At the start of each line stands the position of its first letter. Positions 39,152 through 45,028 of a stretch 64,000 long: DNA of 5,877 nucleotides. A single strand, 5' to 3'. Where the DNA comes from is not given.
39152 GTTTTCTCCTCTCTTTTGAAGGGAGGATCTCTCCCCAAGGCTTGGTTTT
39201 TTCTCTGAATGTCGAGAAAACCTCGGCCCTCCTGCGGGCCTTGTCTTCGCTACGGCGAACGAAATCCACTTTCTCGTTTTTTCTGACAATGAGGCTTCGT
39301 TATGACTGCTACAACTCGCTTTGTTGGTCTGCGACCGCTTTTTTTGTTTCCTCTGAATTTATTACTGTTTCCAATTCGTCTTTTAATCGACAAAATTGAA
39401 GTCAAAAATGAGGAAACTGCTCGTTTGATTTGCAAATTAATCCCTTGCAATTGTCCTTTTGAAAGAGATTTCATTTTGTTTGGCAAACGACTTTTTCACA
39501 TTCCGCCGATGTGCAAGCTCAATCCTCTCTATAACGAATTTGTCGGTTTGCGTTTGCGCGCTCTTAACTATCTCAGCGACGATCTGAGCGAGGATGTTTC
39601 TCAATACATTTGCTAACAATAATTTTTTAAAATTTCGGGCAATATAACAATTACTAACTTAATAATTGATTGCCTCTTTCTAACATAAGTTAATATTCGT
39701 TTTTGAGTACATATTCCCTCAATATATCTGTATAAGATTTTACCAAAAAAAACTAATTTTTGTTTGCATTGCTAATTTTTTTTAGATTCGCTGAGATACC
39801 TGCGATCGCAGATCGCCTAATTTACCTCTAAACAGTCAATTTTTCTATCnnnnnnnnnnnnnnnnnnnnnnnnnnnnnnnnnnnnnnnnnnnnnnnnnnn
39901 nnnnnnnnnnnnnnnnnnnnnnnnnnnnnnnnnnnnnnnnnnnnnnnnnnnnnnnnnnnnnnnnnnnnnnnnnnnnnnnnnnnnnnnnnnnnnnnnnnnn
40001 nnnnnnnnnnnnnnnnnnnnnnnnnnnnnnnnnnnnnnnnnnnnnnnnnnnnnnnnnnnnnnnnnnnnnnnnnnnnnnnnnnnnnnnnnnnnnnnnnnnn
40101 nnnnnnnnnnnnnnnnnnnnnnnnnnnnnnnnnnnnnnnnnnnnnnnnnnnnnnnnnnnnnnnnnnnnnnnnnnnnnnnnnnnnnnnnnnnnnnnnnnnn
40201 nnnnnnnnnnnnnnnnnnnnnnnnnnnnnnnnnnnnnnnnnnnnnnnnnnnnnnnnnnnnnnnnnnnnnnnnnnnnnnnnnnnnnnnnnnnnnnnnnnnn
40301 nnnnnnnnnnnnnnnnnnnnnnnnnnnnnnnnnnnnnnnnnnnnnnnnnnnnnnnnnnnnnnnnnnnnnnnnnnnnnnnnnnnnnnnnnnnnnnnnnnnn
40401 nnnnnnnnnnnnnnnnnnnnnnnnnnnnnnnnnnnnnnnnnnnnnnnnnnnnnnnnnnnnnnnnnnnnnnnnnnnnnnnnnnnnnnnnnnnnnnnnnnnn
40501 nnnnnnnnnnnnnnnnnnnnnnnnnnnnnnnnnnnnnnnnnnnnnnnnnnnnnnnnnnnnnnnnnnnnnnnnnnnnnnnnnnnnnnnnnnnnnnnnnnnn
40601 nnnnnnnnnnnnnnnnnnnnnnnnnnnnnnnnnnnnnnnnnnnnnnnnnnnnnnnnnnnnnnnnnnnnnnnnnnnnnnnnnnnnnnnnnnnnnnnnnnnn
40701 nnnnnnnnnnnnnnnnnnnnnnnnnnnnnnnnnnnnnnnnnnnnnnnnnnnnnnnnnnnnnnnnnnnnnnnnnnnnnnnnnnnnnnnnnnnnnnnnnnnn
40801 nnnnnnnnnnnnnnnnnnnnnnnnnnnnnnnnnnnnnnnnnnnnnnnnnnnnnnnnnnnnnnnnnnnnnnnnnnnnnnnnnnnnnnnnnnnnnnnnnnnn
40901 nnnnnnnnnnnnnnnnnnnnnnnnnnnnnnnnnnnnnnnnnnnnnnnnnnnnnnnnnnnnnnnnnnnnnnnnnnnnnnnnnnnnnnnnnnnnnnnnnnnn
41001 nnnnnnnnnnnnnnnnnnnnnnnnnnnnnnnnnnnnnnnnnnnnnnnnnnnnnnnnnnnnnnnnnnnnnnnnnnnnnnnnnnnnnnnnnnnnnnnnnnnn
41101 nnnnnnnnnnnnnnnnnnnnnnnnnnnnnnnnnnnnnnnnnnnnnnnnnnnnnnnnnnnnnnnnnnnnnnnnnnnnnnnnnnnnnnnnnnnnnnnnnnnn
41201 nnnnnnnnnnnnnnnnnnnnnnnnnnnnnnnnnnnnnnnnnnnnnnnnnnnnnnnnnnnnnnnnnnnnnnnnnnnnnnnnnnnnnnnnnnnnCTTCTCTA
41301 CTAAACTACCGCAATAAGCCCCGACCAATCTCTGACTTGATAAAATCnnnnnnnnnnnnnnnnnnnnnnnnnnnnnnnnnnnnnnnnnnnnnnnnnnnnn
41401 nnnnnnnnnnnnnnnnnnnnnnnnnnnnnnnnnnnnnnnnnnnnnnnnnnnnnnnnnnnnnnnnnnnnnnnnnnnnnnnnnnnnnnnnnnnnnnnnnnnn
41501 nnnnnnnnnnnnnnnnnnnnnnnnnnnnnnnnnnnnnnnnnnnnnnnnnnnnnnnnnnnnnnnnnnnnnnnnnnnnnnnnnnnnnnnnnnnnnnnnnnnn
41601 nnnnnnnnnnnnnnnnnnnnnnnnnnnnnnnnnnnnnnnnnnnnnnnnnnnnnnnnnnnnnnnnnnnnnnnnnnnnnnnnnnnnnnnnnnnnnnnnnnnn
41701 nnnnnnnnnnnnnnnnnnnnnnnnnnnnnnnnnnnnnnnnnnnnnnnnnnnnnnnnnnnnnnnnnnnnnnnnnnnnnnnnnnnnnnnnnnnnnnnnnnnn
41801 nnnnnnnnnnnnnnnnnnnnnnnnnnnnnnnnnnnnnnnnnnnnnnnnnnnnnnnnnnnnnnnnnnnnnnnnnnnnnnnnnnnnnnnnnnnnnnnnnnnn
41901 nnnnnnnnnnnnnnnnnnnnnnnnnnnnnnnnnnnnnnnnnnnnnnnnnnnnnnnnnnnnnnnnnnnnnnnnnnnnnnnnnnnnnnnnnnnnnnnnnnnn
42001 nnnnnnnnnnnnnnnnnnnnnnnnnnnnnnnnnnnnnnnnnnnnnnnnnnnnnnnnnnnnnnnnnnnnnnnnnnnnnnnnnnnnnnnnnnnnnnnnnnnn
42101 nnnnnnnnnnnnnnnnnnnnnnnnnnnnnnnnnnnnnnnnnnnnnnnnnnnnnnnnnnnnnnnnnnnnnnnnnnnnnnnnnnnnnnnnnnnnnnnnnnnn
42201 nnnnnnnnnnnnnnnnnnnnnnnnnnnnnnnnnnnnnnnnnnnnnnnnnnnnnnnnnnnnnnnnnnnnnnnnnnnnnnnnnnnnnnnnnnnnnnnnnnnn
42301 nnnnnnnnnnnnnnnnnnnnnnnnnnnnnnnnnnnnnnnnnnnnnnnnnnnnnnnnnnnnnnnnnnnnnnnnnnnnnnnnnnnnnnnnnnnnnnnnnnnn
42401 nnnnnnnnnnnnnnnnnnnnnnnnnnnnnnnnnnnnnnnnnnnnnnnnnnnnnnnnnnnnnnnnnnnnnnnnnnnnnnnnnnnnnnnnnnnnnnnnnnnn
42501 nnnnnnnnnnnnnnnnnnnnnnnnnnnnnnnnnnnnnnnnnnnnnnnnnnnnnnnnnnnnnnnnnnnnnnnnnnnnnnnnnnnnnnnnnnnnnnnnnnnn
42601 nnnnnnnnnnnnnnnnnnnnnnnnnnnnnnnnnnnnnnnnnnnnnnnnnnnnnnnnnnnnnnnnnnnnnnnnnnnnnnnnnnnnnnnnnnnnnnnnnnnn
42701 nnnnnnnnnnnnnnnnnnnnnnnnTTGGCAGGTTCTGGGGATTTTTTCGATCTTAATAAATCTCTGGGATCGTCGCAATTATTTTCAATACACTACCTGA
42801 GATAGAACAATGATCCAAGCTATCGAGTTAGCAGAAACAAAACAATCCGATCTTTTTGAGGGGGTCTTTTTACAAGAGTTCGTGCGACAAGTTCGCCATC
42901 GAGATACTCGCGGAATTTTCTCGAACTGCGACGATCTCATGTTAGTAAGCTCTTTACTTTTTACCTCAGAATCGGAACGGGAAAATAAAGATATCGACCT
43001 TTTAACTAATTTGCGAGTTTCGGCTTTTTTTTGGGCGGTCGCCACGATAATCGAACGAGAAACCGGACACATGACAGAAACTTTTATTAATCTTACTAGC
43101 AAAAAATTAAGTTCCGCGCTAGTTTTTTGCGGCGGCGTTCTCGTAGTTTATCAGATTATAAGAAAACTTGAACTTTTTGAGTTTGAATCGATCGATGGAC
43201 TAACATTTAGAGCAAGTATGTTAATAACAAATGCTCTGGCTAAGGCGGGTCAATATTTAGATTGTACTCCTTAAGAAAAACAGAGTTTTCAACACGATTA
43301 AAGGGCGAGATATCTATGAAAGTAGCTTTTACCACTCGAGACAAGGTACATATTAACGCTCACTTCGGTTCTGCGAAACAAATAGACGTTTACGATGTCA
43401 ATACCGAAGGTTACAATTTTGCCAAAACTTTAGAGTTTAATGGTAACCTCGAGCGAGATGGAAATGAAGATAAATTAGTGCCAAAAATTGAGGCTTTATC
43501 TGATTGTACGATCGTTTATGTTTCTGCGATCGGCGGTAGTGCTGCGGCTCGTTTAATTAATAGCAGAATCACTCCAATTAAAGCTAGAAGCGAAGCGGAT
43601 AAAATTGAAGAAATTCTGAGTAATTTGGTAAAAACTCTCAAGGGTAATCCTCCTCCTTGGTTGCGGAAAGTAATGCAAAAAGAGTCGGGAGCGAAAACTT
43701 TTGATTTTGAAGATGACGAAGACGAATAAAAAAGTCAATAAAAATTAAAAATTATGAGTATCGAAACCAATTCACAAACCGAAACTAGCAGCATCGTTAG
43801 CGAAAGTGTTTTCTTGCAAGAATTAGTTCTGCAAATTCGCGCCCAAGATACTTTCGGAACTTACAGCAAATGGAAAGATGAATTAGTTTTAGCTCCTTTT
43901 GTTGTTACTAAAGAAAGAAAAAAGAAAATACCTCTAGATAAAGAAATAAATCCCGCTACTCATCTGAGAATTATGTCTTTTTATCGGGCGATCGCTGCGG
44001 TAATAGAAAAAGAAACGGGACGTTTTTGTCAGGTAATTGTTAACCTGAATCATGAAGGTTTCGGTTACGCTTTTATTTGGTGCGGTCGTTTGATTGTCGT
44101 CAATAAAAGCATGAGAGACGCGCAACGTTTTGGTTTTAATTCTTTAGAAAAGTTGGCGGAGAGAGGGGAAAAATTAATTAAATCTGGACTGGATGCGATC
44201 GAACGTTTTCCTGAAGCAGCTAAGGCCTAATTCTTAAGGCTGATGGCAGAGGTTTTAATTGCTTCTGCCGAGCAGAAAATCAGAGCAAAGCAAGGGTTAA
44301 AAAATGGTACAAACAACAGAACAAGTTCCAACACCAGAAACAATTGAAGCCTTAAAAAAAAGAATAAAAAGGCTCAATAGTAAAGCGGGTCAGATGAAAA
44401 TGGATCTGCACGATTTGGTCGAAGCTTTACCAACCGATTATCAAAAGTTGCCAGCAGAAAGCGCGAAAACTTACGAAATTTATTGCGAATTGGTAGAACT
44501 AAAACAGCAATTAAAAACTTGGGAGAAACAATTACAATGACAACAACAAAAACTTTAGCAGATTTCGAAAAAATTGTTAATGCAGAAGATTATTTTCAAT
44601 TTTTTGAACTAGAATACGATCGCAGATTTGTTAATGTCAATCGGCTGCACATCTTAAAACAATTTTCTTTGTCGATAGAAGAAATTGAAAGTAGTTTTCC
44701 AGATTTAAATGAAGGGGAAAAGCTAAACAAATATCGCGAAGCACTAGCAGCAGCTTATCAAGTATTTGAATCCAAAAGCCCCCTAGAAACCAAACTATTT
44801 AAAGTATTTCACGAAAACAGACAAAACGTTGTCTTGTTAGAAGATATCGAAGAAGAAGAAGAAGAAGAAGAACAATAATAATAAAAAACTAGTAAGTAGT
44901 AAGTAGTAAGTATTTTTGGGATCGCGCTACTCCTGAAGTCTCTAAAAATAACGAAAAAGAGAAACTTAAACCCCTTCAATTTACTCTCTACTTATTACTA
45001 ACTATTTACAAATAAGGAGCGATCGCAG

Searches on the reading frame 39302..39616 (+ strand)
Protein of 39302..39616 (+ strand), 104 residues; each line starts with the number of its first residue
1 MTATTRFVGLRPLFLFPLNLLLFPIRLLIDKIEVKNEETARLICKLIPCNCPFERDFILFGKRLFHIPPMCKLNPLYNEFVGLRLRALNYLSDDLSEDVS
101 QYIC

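Call 6: search_protein_families(library=ncbifam, proteins=[window:39302-39616:+], max_evalue=0.1)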
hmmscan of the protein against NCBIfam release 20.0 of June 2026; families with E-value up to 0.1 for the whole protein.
window:39302-39616:+ (104 aa): 0 families

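Call 17: search_protein_families(library=pfam, proteins=[window:39302-39616:+], max_evalue=0.01)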
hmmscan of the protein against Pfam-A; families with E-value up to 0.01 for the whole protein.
window:39302-39616:+ (104 aa): 1 family
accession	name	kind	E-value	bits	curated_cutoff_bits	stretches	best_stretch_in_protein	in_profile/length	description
PF06967.16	Mo-nitro_C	-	6e-37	125.9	27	1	22-103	2-83/83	Mo-dependent nitrogenase C-terminus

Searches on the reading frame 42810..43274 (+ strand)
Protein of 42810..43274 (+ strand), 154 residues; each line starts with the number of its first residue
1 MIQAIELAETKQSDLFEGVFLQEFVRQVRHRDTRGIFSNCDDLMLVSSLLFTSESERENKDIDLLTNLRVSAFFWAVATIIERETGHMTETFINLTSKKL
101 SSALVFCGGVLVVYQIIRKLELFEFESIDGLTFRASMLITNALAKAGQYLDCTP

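Call 6: search_protein_families(library=ncbifam, proteins=[window:42810-43274:+], max_evalue=0.1)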
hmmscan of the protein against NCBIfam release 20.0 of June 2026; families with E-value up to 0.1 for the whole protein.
window:42810-43274:+ (154 aa): 1 family
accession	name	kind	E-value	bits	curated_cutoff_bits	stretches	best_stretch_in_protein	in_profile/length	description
TIGR02935.1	TIGR02935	hypoth_equivalog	4.4e-17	62.6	132.05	1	18-151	2-138/140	NifX-associated nitrogen fixation protein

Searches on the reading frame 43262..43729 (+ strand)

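Call 6: search_protein_families(library=ncbifam, proteins=[window:43262-43729:+], max_evalue=0.1)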
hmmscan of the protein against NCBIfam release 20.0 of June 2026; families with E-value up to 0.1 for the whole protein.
window:43262-43729:+ (155 aa): 3 families
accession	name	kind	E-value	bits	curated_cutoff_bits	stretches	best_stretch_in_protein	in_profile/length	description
TIGR02663.1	nifX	equivalog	4.1e-48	162.7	112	1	19-138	1-119/119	nitrogen fixation protein NifX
TIGR01290.1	nifB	equivalog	2.3e-10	39.8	343.65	1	18-123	329-438/441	nitrogenase cofactor biosynthesis protein NifB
NF041136.1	MrpORP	equivalog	0.00033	20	450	1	14-121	260-359/365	iron-sulfur cluster carrier protein MrpORP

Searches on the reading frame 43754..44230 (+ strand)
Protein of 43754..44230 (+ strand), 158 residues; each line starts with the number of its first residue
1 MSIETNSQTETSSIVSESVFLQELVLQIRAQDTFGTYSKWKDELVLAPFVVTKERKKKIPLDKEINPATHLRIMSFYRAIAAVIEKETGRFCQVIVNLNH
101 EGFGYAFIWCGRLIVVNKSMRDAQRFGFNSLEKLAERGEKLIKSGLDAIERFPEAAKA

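Call 6: search_protein_families(library=ncbifam, proteins=[window:43754-44230:+], max_evalue=0.1)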
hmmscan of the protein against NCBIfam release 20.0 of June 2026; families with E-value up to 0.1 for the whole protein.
window:43754-44230:+ (158 aa): 1 family
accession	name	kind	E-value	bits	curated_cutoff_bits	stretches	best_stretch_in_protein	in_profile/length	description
TIGR02935.1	TIGR02935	hypoth_equivalog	1.8e-48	164.3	132.05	1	17-156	1-140/140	NifX-associated nitrogen fixation protein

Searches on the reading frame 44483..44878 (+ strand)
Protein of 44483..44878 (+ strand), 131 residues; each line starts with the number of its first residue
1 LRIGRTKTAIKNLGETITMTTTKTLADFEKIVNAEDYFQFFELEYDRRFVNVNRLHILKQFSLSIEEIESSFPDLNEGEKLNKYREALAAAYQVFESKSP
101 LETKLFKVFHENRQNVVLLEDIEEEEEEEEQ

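Call 6: search_protein_families(library=ncbifam, proteins=[window:44483-44878:+], max_evalue=0.1)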
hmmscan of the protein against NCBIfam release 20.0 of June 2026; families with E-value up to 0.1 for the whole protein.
window:44483-44878:+ (131 aa): 3 families
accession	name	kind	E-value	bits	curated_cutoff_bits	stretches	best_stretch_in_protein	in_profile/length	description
NF010702.0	PRK14102.1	equivalog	6.2e-46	155.2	115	1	19-124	2-107/108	nitrogenase-stabilizing/protective protein NifW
NF002009.0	PRK00810.1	equivalog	9.9e-21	73.9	117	1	18-115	4-99/117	nitrogenase stabilizing/protective protein NifW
TIGR02059.1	swm_rep_I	domain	0.06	13.6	40.1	1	3-39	19-55/101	cyanobacterial long protein repeat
